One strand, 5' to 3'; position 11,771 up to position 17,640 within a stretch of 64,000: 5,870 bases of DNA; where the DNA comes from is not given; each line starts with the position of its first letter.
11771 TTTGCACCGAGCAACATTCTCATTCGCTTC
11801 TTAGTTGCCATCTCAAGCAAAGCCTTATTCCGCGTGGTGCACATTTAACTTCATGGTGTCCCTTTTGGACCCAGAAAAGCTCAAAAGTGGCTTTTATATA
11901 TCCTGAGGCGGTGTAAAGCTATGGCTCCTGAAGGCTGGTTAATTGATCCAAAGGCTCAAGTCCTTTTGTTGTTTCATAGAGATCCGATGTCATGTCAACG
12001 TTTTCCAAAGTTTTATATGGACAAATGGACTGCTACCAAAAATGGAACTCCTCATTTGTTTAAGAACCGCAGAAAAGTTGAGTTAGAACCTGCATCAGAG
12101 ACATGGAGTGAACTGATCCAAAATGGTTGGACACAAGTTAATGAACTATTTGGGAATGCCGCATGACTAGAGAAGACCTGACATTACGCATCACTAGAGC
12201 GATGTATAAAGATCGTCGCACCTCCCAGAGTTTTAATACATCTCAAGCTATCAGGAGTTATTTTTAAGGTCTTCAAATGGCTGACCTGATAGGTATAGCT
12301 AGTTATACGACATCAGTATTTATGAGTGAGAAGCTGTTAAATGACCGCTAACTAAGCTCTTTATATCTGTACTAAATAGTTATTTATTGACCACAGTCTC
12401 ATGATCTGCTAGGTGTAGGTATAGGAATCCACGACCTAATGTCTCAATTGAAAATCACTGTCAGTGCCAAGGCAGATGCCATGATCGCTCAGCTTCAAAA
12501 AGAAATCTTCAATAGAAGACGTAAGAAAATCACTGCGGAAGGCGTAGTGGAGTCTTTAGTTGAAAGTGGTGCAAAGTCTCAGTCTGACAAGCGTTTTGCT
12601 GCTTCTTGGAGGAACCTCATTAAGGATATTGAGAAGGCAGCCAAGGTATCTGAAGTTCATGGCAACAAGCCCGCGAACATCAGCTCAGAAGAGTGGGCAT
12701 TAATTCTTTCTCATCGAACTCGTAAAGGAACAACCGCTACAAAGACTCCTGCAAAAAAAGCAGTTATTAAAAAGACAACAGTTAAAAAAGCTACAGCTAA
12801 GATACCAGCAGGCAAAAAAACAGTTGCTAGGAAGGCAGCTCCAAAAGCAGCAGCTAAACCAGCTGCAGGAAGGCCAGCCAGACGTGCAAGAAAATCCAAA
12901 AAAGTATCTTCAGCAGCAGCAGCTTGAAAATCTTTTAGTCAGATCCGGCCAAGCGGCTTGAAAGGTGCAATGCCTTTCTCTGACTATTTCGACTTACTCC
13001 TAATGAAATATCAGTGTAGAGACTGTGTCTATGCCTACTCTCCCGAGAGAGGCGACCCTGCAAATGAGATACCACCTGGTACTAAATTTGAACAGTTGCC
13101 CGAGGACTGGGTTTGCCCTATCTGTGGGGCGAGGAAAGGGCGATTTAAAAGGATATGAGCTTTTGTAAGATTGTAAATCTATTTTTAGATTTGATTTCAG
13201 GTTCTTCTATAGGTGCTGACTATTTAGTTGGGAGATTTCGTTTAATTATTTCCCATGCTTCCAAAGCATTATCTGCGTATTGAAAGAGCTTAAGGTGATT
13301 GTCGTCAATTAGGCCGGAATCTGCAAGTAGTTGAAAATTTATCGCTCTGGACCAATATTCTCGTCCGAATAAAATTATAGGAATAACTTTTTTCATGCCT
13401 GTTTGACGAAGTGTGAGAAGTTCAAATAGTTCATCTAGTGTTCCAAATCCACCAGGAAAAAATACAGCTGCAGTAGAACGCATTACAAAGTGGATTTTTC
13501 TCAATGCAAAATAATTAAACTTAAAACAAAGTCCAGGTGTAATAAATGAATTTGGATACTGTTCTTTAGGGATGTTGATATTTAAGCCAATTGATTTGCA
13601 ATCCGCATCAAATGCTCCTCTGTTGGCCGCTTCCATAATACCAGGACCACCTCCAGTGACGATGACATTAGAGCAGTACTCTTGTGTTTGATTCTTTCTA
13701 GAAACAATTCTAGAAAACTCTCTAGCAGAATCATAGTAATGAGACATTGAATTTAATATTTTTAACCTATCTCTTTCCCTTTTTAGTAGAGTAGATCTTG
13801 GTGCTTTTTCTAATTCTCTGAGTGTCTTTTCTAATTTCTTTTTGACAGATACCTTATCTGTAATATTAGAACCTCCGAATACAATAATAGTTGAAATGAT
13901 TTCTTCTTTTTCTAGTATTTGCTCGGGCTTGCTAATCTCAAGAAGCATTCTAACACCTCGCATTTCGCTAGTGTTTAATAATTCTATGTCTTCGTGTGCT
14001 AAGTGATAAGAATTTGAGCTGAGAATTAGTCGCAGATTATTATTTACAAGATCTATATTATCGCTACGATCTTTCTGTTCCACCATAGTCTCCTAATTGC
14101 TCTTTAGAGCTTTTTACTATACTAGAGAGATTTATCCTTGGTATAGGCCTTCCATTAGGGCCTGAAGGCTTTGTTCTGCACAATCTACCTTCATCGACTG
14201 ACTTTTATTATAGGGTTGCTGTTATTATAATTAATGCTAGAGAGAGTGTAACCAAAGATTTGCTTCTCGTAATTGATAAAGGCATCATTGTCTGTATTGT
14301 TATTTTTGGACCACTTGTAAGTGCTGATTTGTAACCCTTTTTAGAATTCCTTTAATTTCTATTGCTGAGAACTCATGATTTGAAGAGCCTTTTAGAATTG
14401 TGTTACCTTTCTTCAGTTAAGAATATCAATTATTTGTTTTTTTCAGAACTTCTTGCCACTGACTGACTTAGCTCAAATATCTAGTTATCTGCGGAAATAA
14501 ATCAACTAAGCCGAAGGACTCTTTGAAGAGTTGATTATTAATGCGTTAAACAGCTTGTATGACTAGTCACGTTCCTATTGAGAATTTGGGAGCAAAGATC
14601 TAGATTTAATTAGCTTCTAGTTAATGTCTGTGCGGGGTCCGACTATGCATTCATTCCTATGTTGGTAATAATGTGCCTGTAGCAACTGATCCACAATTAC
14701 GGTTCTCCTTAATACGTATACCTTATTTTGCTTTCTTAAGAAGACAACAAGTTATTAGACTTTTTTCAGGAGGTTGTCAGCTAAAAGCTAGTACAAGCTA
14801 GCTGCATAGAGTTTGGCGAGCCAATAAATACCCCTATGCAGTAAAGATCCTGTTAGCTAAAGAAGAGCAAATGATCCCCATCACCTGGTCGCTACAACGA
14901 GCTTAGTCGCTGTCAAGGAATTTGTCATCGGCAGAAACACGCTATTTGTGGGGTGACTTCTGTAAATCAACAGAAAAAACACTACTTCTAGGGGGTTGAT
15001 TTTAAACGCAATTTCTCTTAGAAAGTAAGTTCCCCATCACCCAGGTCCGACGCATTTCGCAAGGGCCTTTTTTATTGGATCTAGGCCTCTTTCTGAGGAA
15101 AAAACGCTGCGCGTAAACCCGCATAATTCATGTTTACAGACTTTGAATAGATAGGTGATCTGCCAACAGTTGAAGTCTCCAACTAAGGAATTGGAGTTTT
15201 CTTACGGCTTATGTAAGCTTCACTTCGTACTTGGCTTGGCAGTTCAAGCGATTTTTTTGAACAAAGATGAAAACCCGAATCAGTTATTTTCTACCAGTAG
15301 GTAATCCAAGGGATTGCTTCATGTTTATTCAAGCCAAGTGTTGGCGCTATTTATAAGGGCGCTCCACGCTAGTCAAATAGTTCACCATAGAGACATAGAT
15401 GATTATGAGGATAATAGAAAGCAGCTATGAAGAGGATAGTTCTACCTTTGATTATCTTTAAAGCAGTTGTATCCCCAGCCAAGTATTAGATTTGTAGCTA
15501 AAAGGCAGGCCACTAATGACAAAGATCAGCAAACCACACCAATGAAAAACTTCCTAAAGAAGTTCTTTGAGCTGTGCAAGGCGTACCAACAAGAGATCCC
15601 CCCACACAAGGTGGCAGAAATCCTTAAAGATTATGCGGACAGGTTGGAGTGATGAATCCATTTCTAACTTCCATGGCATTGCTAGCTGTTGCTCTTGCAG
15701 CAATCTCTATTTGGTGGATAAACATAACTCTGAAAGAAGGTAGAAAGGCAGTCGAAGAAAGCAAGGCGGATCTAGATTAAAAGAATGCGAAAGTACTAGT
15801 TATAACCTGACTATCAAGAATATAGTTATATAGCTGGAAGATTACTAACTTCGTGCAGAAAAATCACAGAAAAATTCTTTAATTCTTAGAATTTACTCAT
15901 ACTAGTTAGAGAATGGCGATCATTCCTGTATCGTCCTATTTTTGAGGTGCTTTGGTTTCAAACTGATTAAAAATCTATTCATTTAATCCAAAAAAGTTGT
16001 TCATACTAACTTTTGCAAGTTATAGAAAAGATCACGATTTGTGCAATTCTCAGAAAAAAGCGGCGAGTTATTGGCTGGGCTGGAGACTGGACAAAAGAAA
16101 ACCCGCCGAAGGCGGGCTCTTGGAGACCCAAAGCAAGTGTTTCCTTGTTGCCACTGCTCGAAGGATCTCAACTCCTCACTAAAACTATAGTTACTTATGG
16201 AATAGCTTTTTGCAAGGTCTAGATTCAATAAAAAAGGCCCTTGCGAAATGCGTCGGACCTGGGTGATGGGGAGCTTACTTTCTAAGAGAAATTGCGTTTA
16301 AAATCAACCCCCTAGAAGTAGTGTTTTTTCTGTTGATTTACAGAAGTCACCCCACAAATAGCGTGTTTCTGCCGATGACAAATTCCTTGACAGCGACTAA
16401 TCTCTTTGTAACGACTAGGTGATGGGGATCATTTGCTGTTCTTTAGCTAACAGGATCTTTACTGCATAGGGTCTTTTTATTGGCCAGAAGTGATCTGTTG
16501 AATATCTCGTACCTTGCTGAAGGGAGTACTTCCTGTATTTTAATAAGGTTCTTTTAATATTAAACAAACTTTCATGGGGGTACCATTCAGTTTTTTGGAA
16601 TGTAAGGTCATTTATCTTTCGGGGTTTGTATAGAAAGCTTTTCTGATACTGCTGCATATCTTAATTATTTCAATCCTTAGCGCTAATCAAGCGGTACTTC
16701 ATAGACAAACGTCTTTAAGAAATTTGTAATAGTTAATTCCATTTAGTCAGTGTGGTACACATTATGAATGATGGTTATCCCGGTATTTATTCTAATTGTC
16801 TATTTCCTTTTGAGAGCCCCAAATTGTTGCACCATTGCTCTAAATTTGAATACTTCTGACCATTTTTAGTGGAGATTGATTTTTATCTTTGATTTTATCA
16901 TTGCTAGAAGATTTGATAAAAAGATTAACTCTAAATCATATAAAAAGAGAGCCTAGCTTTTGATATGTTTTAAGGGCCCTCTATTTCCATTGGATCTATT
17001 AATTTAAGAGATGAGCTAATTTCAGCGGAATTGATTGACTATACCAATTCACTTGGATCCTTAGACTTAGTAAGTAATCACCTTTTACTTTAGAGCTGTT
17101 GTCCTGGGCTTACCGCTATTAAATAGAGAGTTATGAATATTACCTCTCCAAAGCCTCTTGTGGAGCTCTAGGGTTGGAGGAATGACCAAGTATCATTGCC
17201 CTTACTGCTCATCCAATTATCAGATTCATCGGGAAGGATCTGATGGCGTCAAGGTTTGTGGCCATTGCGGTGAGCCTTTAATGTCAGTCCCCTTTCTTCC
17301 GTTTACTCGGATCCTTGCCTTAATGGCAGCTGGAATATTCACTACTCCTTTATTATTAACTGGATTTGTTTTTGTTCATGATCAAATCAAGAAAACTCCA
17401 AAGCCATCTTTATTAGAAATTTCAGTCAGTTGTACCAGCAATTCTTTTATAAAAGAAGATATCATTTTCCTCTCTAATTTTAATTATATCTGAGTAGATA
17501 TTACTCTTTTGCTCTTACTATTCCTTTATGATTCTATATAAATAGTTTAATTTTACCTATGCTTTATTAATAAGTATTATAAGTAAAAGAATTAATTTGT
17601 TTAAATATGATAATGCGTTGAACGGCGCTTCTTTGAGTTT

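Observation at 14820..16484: Two ~270-bp near-identical inverted repeats bracketing a 1.1-kb segment: possible invertible cassette, MITE-like element pair or unknown structured-RNA paralogs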

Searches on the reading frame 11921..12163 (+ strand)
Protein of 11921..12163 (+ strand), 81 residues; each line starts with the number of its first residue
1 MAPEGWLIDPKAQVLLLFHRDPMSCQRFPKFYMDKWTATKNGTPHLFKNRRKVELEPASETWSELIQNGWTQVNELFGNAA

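Call 64: search_protein_families(library=pfam, proteins=[window:11921-12163:+], max_evalue=0.01)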
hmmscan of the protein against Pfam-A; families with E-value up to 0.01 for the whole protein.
window:11921-12163:+ (81 aa): 1 family
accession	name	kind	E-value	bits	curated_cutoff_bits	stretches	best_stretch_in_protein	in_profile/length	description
PF07864.16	DUF1651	-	4.8e-24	85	22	1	4-74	1-71/74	Protein of unknown function (DUF1651)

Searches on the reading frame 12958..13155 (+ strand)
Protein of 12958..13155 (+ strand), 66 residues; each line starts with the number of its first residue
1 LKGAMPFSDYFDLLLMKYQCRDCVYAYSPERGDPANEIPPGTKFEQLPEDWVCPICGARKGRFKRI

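Call 64: search_protein_families(library=pfam, proteins=[window:12958-13155:+], max_evalue=0.01)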
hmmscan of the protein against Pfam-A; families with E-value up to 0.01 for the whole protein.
window:12958-13155:+ (66 aa): 2 families
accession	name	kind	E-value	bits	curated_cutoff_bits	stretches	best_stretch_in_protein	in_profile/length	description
PF00301.25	Rubredoxin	-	3.7e-22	78.5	23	1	17-63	1-47/47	Rubredoxin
PF21349.2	RUBY_RBDX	-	0.00064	19.6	26.5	1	45-64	13-30/30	Rubrerythrin, rubredoxin-like domain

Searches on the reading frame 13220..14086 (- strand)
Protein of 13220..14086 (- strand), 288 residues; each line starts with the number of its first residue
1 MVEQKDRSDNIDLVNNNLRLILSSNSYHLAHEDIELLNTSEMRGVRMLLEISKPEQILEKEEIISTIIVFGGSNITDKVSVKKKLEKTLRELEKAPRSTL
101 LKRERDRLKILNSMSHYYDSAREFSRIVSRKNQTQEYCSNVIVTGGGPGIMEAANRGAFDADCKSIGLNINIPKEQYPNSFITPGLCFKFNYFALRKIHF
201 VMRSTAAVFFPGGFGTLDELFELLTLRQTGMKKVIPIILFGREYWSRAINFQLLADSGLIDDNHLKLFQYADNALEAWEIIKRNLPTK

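Call 13: find_encoding_contigs(protein=window:13220-14086:-, flank=10000, max_places=10)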
Protein window:13220-14086:- (288 aa): 1 contig read that carries it; 1 place shown.
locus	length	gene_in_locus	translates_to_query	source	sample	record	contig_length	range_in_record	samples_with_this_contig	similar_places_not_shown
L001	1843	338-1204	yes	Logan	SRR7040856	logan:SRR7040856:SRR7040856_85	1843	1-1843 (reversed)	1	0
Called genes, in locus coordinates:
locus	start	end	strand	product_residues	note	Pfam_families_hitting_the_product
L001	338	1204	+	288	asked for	PF18306:LDcluster4 (weak), PF03641:Lysine_decarbox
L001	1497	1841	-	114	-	?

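Call 64: search_protein_families(library=pfam, proteins=[window:13223-14086:-], max_evalue=0.01)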
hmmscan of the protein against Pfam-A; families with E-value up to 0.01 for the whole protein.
window:13223-14086:- (288 aa): 2 families
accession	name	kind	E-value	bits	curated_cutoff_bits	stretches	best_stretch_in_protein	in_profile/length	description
PF03641.19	Lysine_decarbox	-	2.1e-29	102.8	27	1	151-279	1-129/131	Possible lysine decarboxylase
PF18306.6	LDcluster4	-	4.5e-07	30.1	26.3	1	141-221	34-111/151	SLOG cluster4 family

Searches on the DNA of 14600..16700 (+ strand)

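Call 6: search_rna_families(source=window, start=14600, end=16700, threshold=evalue, max_evalue=10, show_alignments=3)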
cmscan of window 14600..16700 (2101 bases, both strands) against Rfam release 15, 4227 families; matches with E-value up to 10: 5.
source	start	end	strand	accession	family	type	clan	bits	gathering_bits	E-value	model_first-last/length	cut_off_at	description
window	16118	16185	-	RF01701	Cyano-1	Gene; sRNA;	-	47.6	41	1.3e-06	1-69/69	no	Cyano-1 RNA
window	15647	15695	+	RF01652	ceN70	Gene; snRNA; snoRNA; CD-box;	-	19.1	65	0.66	1-71/71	no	Caenorhabditis snoRNA ceN70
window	15643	15668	+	RF00186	SNORD101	Gene; snRNA; snoRNA; CD-box;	CL00074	17.1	47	6.9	1-73/73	no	Small nucleolar RNA SNORD101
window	15014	15054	-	RF02979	freshwater-1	Gene; sRNA;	-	16.5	72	2.5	1-62/62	no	freshwater-1 RNA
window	16091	16120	-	RF00489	ctRNA_p42d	Gene; antisense;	-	15.8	50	7.3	1-46/46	no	ctRNA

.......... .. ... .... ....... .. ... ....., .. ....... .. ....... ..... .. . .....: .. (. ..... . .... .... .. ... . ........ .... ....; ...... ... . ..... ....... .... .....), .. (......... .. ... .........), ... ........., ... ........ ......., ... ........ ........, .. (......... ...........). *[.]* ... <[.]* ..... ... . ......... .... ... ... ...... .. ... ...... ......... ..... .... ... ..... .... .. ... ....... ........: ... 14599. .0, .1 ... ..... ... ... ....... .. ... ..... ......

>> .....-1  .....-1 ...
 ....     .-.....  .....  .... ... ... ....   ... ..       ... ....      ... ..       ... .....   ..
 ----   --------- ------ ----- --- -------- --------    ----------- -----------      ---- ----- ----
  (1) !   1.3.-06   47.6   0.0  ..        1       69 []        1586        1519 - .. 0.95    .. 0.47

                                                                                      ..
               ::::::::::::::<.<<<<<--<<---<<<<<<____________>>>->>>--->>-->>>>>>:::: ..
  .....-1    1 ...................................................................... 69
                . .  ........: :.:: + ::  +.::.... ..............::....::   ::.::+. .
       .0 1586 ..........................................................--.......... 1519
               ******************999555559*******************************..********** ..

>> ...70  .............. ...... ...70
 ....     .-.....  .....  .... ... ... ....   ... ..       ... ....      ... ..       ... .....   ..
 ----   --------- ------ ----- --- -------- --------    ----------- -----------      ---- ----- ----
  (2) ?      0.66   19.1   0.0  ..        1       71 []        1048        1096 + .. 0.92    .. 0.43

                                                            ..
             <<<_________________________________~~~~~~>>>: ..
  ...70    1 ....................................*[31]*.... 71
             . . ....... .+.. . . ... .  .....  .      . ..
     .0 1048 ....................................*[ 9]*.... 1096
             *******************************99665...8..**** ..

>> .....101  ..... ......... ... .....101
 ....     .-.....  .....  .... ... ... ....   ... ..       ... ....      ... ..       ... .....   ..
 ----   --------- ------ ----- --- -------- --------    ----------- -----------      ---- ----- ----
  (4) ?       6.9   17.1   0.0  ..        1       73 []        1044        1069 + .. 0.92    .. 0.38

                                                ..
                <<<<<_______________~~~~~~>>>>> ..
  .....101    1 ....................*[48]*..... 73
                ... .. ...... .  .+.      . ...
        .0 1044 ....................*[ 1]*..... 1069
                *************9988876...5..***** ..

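Call 14: search_dna_similar(query=window:14815-15095:+, collection=phages, mode=distant, max_evalue=0.01)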
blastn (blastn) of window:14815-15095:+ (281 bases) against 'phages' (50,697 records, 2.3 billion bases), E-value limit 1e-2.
No match.
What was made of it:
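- There is no match among phage records (call 14).
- Tried and rejected: No match by BLAST (call 14).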

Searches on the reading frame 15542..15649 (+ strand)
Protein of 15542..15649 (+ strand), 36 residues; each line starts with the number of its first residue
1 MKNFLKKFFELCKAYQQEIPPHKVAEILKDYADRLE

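Call 44: find_encoding_contigs(protein=window:15542-15649:+, flank=10000, max_places=10)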
Protein window:15542-15649:+ (36 aa): no gene with exactly this product is on record in the collection.

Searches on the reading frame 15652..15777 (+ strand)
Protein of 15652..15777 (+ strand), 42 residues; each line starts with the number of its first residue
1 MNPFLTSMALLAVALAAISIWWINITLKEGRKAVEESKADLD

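Call 45: find_encoding_contigs(protein=window:15652-15777:+, flank=10000, max_places=10)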
Protein window:15652-15777:+ (42 aa): no gene with exactly this product is on record in the collection.

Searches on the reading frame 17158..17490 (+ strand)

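Call 64: search_protein_families(library=pfam, proteins=[window:17158-17490:+], max_evalue=0.01)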
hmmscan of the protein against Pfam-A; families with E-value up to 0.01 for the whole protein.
window:17158-17490:+ (111 aa): 3 families
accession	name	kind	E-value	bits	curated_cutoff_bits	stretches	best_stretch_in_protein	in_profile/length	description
PF17283.8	Zn_ribbon_SprT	-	0.0027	18.2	28.1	1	12-41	5-34/38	SprT-like zinc ribbon domain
PF13719.11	Zn_ribbon_5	-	0.0045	17.2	29.3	0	13-39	4-33/37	zinc-ribbon domain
PF08271.17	Zn_Ribbon_TF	-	0.0057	16.6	29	1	12-39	1-27/43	TFIIB zinc-binding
